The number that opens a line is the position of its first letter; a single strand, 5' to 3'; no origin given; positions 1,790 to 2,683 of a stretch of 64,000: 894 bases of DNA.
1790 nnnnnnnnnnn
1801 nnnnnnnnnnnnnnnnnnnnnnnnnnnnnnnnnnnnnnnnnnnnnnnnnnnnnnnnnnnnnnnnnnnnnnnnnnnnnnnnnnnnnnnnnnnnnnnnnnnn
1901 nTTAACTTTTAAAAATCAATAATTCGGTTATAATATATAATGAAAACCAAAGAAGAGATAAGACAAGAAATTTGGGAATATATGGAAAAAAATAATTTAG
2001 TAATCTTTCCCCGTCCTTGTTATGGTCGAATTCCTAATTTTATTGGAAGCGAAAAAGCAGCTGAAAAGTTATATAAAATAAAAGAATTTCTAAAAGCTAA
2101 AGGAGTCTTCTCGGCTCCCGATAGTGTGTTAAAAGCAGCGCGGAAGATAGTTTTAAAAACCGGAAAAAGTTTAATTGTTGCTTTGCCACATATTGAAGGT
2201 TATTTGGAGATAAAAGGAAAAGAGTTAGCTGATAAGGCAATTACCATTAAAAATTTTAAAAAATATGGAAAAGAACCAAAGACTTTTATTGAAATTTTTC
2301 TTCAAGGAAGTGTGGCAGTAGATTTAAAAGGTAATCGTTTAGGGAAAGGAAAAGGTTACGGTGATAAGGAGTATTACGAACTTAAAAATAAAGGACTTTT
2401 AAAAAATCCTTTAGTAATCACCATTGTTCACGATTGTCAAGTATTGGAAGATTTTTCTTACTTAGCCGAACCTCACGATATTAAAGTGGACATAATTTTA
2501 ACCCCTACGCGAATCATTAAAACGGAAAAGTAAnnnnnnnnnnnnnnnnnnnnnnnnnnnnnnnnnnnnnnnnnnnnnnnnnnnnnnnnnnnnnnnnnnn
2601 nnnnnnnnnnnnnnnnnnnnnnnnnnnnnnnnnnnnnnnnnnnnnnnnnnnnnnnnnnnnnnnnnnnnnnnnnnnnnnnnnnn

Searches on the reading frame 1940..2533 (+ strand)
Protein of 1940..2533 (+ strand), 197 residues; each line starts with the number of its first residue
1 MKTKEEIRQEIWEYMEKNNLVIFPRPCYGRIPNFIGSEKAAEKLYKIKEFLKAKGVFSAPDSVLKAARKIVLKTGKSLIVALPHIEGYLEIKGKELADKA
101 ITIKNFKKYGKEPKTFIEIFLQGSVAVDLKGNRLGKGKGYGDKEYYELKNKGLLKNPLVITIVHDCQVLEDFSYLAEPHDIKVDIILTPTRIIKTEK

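Call 42: search_protein_families(library=pfam, proteins=[window:1940-2533:+], max_evalue=0.001)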
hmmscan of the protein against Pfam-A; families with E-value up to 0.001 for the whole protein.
window:1940-2533:+ (197 aa): 1 family
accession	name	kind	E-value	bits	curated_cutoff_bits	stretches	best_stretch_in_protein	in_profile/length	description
PF01812.26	5-FTHF_cyc-lig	-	2.6e-19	70.3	27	1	4-189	1-186/186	5-formyltetrahydrofolate cyclo-ligase family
